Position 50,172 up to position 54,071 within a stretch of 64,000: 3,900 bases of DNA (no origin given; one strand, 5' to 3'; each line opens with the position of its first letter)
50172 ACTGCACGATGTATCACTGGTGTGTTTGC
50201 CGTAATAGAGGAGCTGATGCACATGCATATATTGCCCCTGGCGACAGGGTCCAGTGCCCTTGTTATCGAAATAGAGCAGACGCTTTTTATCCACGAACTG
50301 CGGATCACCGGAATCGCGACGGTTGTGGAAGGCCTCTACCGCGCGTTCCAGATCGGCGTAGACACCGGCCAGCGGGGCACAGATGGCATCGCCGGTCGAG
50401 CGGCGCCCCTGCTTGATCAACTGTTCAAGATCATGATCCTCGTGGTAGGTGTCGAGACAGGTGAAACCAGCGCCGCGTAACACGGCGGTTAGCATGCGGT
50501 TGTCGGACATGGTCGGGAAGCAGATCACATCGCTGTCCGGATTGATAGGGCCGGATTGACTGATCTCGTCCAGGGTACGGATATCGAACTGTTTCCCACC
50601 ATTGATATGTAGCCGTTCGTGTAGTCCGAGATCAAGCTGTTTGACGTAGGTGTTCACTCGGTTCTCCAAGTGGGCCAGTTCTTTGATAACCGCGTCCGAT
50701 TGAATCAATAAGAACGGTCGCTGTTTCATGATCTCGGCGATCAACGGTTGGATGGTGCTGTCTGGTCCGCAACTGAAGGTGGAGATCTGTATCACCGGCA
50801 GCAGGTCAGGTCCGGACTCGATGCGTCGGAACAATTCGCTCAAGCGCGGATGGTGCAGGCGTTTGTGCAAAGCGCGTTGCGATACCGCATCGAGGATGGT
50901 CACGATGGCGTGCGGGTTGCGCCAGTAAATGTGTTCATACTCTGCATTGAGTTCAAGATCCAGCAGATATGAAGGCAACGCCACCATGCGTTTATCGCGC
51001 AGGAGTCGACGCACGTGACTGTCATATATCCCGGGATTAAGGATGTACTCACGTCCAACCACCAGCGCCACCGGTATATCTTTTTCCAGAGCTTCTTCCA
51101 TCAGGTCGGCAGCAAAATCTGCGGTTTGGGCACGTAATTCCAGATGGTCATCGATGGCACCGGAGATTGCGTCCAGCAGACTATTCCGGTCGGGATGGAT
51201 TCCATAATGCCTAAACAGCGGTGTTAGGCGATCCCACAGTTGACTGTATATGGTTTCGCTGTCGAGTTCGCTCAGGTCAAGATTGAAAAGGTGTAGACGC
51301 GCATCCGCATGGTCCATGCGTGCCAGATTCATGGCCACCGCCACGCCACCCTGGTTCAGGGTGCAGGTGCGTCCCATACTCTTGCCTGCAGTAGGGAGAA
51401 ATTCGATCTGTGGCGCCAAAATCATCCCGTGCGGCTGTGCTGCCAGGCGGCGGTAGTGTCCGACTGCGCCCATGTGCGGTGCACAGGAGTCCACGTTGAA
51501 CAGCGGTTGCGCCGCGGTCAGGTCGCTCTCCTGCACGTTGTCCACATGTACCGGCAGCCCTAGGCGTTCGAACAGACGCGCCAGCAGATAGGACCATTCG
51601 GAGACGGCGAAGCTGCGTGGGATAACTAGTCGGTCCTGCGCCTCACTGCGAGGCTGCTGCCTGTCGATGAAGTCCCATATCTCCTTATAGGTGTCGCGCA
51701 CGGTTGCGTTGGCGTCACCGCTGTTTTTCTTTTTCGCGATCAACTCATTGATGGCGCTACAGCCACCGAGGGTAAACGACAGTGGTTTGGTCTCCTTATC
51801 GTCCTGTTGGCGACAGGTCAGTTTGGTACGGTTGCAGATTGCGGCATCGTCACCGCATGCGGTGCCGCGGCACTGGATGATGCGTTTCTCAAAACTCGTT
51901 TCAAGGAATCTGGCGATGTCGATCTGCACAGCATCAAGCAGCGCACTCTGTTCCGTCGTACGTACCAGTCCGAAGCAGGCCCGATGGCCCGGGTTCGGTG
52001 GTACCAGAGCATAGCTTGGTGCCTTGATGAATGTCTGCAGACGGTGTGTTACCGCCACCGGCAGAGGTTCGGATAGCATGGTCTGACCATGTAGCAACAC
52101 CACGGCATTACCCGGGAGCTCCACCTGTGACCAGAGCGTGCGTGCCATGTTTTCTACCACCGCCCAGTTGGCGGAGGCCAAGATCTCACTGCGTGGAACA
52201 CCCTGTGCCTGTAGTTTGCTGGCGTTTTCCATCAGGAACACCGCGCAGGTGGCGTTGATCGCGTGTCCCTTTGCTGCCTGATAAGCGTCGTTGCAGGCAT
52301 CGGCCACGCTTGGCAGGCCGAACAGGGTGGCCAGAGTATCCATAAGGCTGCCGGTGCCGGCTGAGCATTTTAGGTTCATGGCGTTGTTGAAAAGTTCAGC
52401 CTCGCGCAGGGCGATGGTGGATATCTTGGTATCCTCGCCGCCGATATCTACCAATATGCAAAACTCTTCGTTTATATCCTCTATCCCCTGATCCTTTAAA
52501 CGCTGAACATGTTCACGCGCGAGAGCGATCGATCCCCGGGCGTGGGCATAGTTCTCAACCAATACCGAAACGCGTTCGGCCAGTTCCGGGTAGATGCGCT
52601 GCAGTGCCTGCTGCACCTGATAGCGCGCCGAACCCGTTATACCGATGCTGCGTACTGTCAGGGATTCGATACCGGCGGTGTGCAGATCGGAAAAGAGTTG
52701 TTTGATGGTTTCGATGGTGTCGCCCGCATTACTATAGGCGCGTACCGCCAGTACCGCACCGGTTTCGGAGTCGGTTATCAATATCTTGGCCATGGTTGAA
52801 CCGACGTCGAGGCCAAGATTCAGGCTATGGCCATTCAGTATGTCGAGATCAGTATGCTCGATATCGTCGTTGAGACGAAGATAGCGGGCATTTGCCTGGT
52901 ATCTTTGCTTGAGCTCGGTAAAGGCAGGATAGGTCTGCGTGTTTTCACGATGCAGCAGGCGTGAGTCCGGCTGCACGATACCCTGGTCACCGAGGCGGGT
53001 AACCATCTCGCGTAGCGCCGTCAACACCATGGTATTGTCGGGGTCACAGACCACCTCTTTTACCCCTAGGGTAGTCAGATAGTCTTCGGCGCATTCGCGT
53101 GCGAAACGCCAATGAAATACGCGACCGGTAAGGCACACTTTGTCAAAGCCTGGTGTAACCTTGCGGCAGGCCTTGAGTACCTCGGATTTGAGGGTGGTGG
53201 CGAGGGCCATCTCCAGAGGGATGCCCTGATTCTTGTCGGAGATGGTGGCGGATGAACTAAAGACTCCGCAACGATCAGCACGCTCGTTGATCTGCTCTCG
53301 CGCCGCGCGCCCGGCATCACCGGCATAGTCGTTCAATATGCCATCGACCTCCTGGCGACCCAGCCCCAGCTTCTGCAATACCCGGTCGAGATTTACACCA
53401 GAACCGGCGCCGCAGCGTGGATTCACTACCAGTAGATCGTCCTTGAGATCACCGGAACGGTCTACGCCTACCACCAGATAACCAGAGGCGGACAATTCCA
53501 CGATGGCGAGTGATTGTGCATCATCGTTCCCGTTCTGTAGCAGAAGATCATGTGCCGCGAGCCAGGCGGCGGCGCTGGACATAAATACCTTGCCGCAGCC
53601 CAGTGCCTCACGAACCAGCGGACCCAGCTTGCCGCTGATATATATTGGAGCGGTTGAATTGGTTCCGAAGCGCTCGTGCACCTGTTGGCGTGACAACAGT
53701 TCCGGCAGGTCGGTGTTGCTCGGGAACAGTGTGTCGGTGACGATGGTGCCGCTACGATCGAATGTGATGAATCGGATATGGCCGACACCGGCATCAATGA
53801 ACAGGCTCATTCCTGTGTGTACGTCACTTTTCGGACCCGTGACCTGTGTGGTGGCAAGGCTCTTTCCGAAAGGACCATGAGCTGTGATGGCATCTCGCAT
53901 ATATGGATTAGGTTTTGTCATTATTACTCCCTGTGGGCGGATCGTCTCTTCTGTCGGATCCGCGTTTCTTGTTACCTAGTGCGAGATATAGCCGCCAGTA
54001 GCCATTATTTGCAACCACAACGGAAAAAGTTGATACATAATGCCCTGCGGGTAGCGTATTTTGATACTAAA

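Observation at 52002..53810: Asymmetric fused activase: one canonical and one degenerate ATPase half that both keep the cluster-ligating cysteines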

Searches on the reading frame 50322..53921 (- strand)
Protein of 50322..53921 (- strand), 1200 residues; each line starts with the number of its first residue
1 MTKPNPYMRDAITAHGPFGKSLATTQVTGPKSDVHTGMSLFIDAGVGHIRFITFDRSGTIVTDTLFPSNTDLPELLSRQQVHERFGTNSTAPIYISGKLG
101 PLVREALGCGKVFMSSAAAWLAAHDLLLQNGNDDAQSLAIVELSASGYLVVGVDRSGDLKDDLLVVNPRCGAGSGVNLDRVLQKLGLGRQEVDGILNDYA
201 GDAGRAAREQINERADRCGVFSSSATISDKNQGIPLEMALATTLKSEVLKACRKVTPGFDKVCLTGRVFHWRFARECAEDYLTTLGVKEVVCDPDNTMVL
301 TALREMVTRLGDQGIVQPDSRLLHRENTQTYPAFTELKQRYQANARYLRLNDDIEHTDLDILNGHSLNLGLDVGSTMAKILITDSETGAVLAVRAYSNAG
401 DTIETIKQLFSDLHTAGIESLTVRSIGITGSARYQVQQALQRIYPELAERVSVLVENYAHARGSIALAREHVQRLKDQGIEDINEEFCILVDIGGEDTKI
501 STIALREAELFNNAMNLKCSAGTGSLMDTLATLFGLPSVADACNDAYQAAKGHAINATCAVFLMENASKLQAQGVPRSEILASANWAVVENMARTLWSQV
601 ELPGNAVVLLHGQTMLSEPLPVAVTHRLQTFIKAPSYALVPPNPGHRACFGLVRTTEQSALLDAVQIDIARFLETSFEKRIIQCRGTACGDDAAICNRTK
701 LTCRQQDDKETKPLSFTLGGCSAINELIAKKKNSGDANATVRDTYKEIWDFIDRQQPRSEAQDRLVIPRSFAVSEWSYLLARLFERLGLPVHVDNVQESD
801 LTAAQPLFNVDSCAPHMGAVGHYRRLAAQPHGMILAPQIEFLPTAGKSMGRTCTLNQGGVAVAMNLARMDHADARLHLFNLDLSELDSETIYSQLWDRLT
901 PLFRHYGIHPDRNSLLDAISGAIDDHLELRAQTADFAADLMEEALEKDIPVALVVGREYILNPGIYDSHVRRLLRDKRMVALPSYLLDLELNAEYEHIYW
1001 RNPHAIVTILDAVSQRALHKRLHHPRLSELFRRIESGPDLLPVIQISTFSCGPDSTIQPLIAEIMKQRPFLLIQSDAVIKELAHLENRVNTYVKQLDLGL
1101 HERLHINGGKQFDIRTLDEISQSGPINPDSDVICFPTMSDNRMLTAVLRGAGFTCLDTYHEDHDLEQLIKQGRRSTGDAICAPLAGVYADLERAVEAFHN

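Call 35: search_protein_representatives(protein=window:50322-53921:-)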
Query: 1200 residues. Proteins with E-value up to 0.001 (for the whole library): 1295; up to 1e-10: 484; up to 1e-30: 57. The best 150 are listed.
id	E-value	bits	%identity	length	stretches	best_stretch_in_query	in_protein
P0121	0.0e+00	1441.6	57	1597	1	39-1198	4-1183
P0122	0.0e+00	1219.1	49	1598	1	39-1198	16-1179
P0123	0.0e+00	1203.6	48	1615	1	35-1198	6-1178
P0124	0.0e+00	1147.0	49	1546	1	67-1200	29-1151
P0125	0.0e+00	1143.2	50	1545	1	39-1199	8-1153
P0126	0.0e+00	1104.1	48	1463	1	81-1198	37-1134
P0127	0.0e+00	1022.4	45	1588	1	41-1198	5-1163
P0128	3.0e-292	989.0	44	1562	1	39-1198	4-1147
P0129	4.5e-287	971.8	63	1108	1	515-1198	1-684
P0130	8.5e-259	878.2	49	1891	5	368-659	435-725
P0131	1.2e-258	877.7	52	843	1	40-881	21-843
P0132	2.8e-252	856.6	46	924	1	38-964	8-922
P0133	2.8e-250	850.0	62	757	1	580-1198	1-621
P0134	3.5e-244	829.8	51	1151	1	460-1198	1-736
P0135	1.0e-231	788.5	52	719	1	40-759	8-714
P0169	2.6e-40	154.7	29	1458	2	362-1012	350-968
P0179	3.0e-30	121.3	26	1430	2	368-1183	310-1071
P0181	4.2e-29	117.5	29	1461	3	366-1098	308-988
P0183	1.2e-28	116.0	29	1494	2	369-1153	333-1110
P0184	3.5e-28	114.5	25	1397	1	136-1183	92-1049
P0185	3.9e-28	114.3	26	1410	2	366-1014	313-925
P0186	4.3e-28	114.2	26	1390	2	361-1153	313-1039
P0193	9.8e-27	109.7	25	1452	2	366-1077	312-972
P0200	2.8e-25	104.8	29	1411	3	364-1077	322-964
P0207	5.7e-24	100.5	28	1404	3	363-858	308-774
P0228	3.9e-21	91.1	26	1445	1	141-1093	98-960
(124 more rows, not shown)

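Call 56: list_cluster_members(proteins=[P0169, P0179, P0181, P0183, P0184, P0185, P0186, P0193, P0207, P0228])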
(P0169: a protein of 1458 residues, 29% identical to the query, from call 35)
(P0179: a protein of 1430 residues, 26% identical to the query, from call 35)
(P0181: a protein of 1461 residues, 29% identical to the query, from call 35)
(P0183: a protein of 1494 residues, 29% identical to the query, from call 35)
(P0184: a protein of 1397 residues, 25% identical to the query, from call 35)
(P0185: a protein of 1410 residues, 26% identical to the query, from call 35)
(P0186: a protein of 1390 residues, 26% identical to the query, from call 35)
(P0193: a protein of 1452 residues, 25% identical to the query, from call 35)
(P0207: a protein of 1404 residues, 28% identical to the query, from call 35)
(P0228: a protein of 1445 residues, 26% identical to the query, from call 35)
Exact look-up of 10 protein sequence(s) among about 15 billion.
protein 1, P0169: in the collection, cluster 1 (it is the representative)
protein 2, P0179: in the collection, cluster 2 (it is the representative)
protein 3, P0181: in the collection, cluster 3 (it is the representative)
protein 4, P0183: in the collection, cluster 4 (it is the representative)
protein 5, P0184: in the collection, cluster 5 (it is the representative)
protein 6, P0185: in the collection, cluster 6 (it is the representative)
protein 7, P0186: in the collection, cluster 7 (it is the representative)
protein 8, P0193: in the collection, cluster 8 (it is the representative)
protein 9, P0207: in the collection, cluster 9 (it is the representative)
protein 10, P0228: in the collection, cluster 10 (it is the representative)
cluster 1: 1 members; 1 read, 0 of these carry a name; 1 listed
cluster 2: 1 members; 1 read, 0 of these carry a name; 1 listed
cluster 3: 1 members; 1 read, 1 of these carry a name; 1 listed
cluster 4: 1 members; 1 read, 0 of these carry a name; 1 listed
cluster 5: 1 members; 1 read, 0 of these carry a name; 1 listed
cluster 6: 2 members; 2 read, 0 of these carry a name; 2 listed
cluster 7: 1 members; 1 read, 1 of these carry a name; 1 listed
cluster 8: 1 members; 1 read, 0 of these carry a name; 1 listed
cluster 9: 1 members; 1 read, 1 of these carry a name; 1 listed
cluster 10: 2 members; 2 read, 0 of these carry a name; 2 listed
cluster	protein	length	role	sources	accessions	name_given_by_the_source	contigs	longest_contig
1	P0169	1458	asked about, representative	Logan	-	-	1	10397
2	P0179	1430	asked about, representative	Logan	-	-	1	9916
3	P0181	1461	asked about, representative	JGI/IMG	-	predicted CoA-substrate-specific enzyme activase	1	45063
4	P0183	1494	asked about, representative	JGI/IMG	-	-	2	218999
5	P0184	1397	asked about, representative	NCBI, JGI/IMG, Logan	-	-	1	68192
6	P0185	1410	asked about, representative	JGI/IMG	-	-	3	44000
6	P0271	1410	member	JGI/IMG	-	-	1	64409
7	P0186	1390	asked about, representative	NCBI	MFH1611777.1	MAG: acyl-CoA dehydratase activase-related protein [bacterium]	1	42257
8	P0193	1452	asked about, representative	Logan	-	-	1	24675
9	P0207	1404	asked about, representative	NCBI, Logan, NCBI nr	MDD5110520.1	MAG: BadF/BadG/BcrA/BcrD ATPase family protein [Patescibacteria group bacterium] | BadF/BadG/BcrA/BcrD ATPase family protein [Patescibacteria group bacterium]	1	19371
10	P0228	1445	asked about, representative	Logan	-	-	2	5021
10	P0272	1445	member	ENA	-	-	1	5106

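Call 62: find_related_loci(query=A2, collection=genome_contigs, flank=1000)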
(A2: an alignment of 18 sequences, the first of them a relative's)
Query A2 (1458 aa) in genome_contigs; peptide patterns used: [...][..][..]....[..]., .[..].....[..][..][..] (x = any residue, [..] = any of these).
600 stretches matched a pattern (row limit reached: there are more); 597 encode a relative of the query (tblastn E <= 1e-3); the best 80 are kept; 80 distinct loci.
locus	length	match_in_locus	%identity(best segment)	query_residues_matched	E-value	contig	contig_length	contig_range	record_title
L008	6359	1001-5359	34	37-1450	0e+0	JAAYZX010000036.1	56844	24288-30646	MAG: Actinomycetota bacterium isolate AS06rmzACSIP_363 195926_AS06, whole genome shotgun sequence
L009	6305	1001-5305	33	33-1450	0e+0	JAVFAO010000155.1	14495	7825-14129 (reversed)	MAG: Myxococcota bacterium isolate BF4_93 NODE_13011_length_14495_cov_4.870963_Biofilm4, whole genome shotgun sequence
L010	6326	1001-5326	33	37-1450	0e+0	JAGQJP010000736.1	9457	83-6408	MAG: Myxococcales bacterium isolate HKST-UBA33 k127_3391422, whole genome shotgun sequence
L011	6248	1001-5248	33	36-1450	0e+0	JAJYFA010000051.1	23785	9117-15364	MAG: Acidobacteria bacterium isolate DBS1-1.bin77 NODE_3427_length_23785_cov_3.099966, whole genome shotgun sequence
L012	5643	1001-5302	31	5-1450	0e+0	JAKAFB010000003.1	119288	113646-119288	MAG: Acidobacteria bacterium isolate WY1.bin67 NODE_245_length_119288_cov_6.496874, whole genome shotgun sequence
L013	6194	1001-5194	31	38-1450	0e+0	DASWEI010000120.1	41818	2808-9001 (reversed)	MAG TPA_asm: Anaeromyxobacter sp. isolate SMAG_U2758 k141_176775, whole genome shotgun sequence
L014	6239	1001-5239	32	38-1450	0e+0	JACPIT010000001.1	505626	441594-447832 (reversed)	MAG: Opitutia bacterium isolate NC_groundwater_448_Ag_B-0.1um_66_33 GD18-4_B1_scaffold_114446, whole genome shotgun sequ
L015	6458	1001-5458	35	37-1450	0e+0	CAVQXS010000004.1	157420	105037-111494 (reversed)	MAG: uncultured Thermoleophilia bacterium isolate MFD05942.bin.2.81 genome assembly, contig: contig_20792, whole genome 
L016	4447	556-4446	32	124-1417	0e+0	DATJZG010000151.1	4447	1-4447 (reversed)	MAG TPA_asm: Anaeromyxobacteraceae bacterium isolate SMAG_U15172 k141_285659, whole genome shotgun sequence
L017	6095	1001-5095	34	66-1450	0e+0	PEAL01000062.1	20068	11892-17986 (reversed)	MAG: Deltaproteobacteria bacterium isolate ER2bin7 scaffold374, whole genome shotgun sequence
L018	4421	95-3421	33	37-1450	1e-178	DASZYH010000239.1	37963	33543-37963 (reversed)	MAG TPA_asm: Opitutaceae bacterium isolate SMAG_U6205 k141_620301, whole genome shotgun sequence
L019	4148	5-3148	31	128-1450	3e-177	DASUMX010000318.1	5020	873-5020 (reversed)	MAG TPA_asm: Thermoleophilia bacterium isolate SMAG_U1584 k141_1995797, whole genome shotgun sequence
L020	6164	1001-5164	30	29-1449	1e-170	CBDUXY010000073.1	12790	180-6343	MAG TPA_asm: uncultured bacterium isolate SRR22302371_concoct_77 genome assembly, contig: ERZ26661859.3653, whole genome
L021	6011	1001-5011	31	24-1418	1e-168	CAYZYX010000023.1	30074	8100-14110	MAG TPA_asm: uncultured Clostridia bacterium isolate binchicken_co19_596 genome assembly, contig: NODE_2146_length_30074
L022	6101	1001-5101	32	31-1425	1e-167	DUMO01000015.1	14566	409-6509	MAG TPA_asm: Clostridiaceae bacterium isolate AS04akNAM_68 9285_AS04, whole genome shotgun sequence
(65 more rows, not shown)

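Call 88: search_protein_families(library=pfam, proteins=[P0169, P0181, P0183, P0228, P0200, P0121], max_evalue=0.01)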
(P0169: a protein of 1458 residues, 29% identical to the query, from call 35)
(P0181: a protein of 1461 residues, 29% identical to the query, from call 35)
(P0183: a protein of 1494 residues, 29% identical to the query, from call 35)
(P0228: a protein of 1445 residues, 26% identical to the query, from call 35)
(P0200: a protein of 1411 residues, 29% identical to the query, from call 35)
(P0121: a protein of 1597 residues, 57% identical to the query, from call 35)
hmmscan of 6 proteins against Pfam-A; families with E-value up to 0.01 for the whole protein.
P0169 (1458 aa): 3 families
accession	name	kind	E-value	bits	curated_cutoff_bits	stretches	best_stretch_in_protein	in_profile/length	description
PF01869.26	BcrAD_BadFG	-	2.3e-38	132.7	31.5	2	357-618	1-270/271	BadF/BadG/BcrA/BcrD ATPase family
PF09989.15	DUF2229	-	3.7e-38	131.8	29.4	1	729-939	2-216/218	CoA enzyme activase uncharacterised domain (DUF2229)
PF00480.26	ROK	-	5.6e-06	26.5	22.9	0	203-299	197-292/294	ROK family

P0181 (1461 aa): 3 families
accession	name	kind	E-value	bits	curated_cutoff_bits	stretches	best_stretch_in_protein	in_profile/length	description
PF01869.26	BcrAD_BadFG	-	9.5e-41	140.5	31.5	2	312-571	2-270/271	BadF/BadG/BcrA/BcrD ATPase family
PF09989.15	DUF2229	-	2.1e-33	116.2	29.4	1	682-899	2-218/218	CoA enzyme activase uncharacterised domain (DUF2229)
PF06050.19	HGD-D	-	0.0078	16.3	28.4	0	1364-1409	284-329/342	2-hydroxyglutaryl-CoA dehydratase, D-component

P0183 (1494 aa): 3 families
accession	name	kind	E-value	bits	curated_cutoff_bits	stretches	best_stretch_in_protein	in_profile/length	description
PF01869.26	BcrAD_BadFG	-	3.2e-46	158.5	31.5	2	333-595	1-271/271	BadF/BadG/BcrA/BcrD ATPase family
PF09989.15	DUF2229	-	1.7e-21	77.3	29.4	1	726-962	9-216/218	CoA enzyme activase uncharacterised domain (DUF2229)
PF02782.22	FGGY_C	-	0.0027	17.9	27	0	550-595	150-194/198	FGGY family of carbohydrate kinases, C-terminal domain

P0228 (1445 aa): 5 families
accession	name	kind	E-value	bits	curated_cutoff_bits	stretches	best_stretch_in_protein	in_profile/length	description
PF01869.26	BcrAD_BadFG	-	9.7e-59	199.5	31.5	2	303-556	1-271/271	BadF/BadG/BcrA/BcrD ATPase family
PF09989.15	DUF2229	-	2.9e-48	164.8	29.4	1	662-876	1-217/218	CoA enzyme activase uncharacterised domain (DUF2229)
PF02782.22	FGGY_C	-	1.5e-08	35.1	27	1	459-556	99-194/198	FGGY family of carbohydrate kinases, C-terminal domain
PF22521.2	HypF_C_2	-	0.0012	19.1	27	0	173-229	162-218/241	Carbamoyltransferase, Kae1-like Domain, second subdomain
PF00814.31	TsaD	-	0.0024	18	24.8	0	79-238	93-254/264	tRNA N6-adenosine threonylcarbamoyltransferase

P0200 (1411 aa): 2 families
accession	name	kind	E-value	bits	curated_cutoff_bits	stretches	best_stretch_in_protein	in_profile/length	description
PF01869.26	BcrAD_BadFG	-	1.4e-77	261.3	31.5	2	327-578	1-271/271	BadF/BadG/BcrA/BcrD ATPase family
PF09989.15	DUF2229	-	3.6e-57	193.9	29.4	1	676-891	2-217/218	CoA enzyme activase uncharacterised domain (DUF2229)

P0121 (1597 aa): 2 families
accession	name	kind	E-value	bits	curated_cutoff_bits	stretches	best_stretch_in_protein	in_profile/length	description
PF09989.15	DUF2229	-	2.4e-18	67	29.4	1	749-965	4-214/218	CoA enzyme activase uncharacterised domain (DUF2229)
PF01869.26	BcrAD_BadFG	-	7.2e-11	42.5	31.5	1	342-618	4-263/271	BadF/BadG/BcrA/BcrD ATPase family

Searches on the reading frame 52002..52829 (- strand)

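Call 105: search_protein_families(library=ncbifam, proteins=[window:52002-52829:-], max_evalue=1)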
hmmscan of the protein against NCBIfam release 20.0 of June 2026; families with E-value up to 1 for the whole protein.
window:52002-52829:- (276 aa): 7 families
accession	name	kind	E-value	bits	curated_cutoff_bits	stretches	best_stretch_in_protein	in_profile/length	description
TIGR00241.1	CoA_E_activ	domain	4.5e-23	82.1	125.4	1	4-274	2-237/248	acyl-CoA dehydratase activase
TIGR03286.1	methan_mark_15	hypoth_equivalog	2.7e-10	39.8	455.75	1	2-274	144-389/404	methanogenesis marker 15 protein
TIGR03192.1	benz_CoA_bzdQ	equivalog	2.1e-08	34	380.2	1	92-228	110-230/293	benzoyl-CoA reductase, bzd-type, subunit Q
TIGR02259.1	benz_CoA_red_A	equivalog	8.9e-08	31.3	578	1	125-225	270-368/432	benzoyl-CoA reductase subunit A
TIGR02261.1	benz_CoA_red_D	equivalog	0.0081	15.4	312.85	1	146-256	120-227/262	benzoyl-CoA reductase subunit D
NF009842.0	PRK13317.1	equivalog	0.02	14.3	234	1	4-105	4-89/277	type II pantothenate kinase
NF038135.1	rSAM_Rv2578c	equivalog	0.02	13.9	430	1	35-98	233-296/317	Rv2578c family radical SAM protein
